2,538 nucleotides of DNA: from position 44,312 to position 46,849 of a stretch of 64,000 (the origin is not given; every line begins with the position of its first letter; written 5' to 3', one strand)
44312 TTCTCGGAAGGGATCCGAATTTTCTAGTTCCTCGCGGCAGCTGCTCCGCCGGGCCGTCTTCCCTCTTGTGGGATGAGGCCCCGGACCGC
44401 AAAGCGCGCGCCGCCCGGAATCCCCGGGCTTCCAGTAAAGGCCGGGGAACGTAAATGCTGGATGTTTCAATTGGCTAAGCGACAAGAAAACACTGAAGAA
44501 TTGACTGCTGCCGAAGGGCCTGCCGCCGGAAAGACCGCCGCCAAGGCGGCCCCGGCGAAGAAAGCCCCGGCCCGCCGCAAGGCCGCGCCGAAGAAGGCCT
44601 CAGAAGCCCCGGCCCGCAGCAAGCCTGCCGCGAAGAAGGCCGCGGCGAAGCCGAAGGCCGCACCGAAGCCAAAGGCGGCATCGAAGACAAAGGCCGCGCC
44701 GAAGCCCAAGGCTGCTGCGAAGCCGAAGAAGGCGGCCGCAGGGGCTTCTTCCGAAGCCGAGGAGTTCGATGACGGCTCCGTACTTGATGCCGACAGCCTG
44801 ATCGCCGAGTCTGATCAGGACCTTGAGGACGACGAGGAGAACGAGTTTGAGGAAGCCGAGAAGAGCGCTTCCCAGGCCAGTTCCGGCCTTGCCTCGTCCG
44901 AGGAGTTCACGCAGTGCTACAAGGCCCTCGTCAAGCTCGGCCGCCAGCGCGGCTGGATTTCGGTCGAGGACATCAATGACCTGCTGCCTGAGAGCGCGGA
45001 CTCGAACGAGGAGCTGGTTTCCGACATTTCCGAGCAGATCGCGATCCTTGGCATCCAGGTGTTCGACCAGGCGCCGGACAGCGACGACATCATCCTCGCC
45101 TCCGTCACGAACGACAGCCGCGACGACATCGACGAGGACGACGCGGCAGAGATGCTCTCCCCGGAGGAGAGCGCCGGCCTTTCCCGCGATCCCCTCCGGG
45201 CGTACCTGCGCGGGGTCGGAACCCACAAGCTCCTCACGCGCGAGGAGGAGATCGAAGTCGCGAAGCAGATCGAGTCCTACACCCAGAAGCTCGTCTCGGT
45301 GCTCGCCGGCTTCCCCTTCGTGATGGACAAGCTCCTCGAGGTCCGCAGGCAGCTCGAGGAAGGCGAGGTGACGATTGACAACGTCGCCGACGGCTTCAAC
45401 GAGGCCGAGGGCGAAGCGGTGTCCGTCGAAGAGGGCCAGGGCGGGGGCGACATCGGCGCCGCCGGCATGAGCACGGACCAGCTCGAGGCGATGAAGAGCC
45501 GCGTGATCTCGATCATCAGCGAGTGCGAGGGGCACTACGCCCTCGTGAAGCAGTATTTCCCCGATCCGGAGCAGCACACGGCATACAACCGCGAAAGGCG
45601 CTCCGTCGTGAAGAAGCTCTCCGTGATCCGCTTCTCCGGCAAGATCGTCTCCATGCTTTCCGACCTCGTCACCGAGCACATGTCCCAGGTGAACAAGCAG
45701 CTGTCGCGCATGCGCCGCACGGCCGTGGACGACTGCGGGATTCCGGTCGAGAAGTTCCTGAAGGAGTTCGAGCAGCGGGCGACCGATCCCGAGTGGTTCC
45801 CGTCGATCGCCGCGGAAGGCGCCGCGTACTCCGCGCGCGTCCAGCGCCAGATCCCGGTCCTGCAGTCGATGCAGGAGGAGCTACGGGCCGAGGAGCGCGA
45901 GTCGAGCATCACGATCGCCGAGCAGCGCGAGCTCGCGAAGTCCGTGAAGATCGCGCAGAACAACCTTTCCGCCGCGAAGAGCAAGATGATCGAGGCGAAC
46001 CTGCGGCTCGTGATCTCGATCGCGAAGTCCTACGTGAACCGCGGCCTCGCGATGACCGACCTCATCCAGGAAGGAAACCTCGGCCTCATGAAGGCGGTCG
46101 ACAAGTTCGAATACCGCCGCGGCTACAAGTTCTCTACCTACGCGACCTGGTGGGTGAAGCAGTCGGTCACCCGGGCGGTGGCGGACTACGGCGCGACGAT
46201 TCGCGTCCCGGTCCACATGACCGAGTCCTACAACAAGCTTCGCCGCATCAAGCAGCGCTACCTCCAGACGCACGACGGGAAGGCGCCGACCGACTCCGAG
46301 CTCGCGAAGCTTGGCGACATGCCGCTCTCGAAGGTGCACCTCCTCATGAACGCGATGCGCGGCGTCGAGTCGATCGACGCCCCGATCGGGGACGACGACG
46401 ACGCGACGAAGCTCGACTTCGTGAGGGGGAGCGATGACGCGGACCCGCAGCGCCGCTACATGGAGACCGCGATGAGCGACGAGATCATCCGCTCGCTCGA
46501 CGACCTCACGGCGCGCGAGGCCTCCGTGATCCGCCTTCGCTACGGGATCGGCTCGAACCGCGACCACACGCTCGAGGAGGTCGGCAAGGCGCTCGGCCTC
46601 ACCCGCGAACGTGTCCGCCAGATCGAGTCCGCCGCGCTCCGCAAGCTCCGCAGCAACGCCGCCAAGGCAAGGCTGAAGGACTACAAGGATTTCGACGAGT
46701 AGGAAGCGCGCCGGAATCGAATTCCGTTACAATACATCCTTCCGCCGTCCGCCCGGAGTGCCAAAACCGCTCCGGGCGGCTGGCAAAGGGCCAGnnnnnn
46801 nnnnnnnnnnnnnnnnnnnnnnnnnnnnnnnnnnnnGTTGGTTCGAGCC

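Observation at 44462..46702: Tandem second full-length RpoD-type sigma factor fused to a histone-H1-like Lys/Ala/Pro tail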

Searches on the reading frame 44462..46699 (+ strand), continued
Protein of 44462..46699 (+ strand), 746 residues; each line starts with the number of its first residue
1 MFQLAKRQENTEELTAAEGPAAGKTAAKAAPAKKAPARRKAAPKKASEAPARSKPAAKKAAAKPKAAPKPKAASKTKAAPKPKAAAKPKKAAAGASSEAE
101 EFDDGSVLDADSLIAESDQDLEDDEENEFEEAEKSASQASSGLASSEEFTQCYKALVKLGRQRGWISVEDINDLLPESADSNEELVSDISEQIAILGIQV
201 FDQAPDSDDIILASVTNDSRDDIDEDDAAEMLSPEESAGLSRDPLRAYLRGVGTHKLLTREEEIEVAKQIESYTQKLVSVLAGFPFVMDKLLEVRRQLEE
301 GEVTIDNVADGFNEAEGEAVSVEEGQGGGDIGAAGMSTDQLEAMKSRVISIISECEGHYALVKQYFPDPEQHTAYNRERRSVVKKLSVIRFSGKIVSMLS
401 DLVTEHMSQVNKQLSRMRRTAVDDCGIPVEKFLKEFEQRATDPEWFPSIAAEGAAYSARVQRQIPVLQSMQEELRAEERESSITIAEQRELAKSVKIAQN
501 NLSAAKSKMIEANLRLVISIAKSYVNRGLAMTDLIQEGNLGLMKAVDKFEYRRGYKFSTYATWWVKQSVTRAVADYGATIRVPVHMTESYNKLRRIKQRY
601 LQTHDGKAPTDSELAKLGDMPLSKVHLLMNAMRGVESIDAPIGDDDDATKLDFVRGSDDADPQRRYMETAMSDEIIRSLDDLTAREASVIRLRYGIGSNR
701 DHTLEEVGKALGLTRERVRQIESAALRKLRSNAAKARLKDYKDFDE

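Call 74: find_encoding_contigs(protein=P0039, flank=10000, max_places=1)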
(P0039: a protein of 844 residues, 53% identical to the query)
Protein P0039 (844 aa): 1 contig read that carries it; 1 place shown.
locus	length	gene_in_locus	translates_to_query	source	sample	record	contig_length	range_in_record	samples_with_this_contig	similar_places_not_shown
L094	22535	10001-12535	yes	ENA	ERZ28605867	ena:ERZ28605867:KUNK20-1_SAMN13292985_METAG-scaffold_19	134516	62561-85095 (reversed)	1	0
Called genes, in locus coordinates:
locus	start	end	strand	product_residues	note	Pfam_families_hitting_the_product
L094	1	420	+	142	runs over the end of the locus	-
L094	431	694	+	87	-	-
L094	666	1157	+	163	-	PF08241:Methyltransf_11 (faint)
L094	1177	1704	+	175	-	-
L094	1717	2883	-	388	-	PF13356:Arm-DNA-bind_3 (weak), PF22022:Phage_int_M, PF00589:Phage_integrase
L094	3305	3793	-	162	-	PF00190:Cupin_1 (weak), PF02311:AraC_binding (weak), PF07883:Cupin_2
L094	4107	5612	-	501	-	PF01979:Amidohydro_1, PF07969:Amidohydro_3 (weak)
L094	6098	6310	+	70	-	PF01165:Ribosomal_S21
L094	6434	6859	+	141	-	PF09424:YqeY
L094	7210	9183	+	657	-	PF01807:Zn_ribbon_DnaG, PF08275:DNAG_N, PF01751:Toprim, PF13155:Toprim_2, PF13362:Toprim_3 (faint), PF13662:Toprim_4, PF10410:DnaB_bind (weak)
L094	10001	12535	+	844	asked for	PF03979:Sigma70_r1_1, PF00140:Sigma70_r1_2, PF04546:Sigma70_ner, PF04542:Sigma70_r2, PF04539:Sigma70_r3, PF04545:Sigma70_r4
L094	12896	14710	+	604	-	PF00999:Na_H_Exchanger, PF02254:TrkA_N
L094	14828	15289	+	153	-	PF01957:NfeD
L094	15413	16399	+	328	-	PF01145:Band_7, PF16200:Band_7_C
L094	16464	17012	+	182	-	-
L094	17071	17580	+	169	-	-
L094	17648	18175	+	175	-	-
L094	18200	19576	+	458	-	PF07690:MFS_1, PF13347:MFS_2, PF11700:ATG22, PF07690:MFS_1 (weak)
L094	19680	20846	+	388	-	PF00465:Fe-ADH, PF13685:Fe-ADH_2, PF25137:ADH_Fe_C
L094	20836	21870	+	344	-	PF00383:dCMP_cyt_deam_1, PF14437:MafB19-deam, PF14439:Bd3614-deam (weak)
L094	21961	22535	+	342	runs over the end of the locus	PF02016:Peptidase_S66, PF17676:Peptidase_S66C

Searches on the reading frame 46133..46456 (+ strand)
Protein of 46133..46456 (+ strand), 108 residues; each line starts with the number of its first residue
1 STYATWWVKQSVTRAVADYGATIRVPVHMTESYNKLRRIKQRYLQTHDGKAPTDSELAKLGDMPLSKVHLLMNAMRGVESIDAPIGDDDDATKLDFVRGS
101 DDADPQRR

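Call 35: find_related_loci(query=A1, collection=genome_contigs, flank=10000)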
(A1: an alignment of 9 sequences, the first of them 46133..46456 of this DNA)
Query A1 (108 aa) in genome_contigs; peptide patterns used: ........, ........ (x = any residue, [..] = any of these).
600 stretches matched a pattern (row limit reached: there are more); 587 encode a relative of the query (tblastn E <= 1e-3); the best 80 are kept; 80 distinct loci.
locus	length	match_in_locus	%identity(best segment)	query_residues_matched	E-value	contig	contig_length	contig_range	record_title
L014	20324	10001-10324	98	1-108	2e-71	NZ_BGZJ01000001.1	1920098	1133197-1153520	Mesosutterella multiformis strain 4NBBH2 sequence1, whole genome shotgun sequence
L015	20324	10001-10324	96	1-108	1e-70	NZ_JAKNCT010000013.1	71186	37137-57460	Mesosutterella porci strain oilRF-744-wt-GAM-9 seq13, whole genome shotgun sequence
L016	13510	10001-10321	77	1-108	4e-56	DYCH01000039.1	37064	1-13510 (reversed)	MAG TPA_asm: Sutterella sp. isolate HRGM_Genome_3565 HRGM_Genome_3565_39, whole genome shotgun sequence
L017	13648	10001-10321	78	1-108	4e-56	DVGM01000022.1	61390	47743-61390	MAG TPA_asm: Candidatus Aphodousia faecalis isolate ChiW13-1064 ChiW13__C56244_L61390_SRR5514886, whole genome shotgun s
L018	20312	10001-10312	73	1-105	3e-52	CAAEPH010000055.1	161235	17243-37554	MAG TPA_asm: uncultured Sutterella sp., isolate HGM19501, WGS project CAAEPH010000000 data, contig: ERS537384_19_k99_497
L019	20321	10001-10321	72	1-108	7e-52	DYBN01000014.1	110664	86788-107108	MAG TPA_asm: Sutterella sp. isolate HRGM_Genome_2132 HRGM_Genome_2132_14, whole genome shotgun sequence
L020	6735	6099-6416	74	1-107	7e-52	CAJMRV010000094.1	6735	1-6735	TPA_asm: uncultured bacterium isolate ERR3160555-bin.17 genome assembly, contig: NODE_5093_length_6735_cov_5.089820, who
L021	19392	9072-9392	72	1-108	9e-52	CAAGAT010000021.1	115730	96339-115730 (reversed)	MAG TPA_asm: uncultured Sutterella sp., isolate HGM19508, WGS project CAAGAT010000000 data, contig: SRS476034_4_k119_384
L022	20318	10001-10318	70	1-107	1e-49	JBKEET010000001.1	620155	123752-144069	MAG: Burkholderia sp. isolate UW_FK_SUTT1_1 LacMBR2_d16_Exp_pb12, whole genome shotgun sequence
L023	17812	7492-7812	69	1-108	1e-48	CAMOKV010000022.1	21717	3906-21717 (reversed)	MAG: uncultured Sutterella sp. isolate SRR873601_bin.81_metaWRAP_v1.3_MAG genome assembly, contig: NODE_6404_length_2171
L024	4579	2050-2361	72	1-105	2e-47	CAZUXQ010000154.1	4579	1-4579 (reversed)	MAG TPA_asm: uncultured Sutterella sp. isolate SRP141132_co4_395 genome assembly, contig: NODE_21447_length_4579_cov_3.5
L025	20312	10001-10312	47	1-105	1e-27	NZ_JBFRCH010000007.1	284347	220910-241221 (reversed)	Paraburkholderia phymatum strain EG181B NODE_7_length_284347_cov_38.661044, whole genome shotgun sequence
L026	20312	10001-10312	47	1-105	1e-27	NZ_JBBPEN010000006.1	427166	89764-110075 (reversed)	Paraburkholderia diazotrophica strain JPY565 NODE_6_length_427166_cov_52.055803, whole genome shotgun sequence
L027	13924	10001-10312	49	1-105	8e-28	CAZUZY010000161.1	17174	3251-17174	MAG TPA_asm: uncultured Polyangiales bacterium isolate binchicken_co284_134 genome assembly, contig: NODE_3459_length_17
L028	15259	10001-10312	46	1-105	2e-27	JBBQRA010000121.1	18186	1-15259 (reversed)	MAG: Bryobacterales bacterium isolate Co_metawrap_1626 Cmw_1626_k141_6510887_length_18186_cov_10.0490, whole genome shot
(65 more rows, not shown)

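Call 49: search_protein_families(library=pfam, proteins=[L022:5258-6100:+], max_evalue=10)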
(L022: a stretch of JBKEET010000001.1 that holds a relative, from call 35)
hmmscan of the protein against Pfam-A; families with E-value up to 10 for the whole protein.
L022:5258-6100:+ (281 aa): 1 family
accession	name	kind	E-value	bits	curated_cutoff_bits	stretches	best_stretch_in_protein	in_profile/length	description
PF03153.18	TFIIA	-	0.1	13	36.2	1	48-275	121-368/415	Transcription factor IIA, alpha/beta subunit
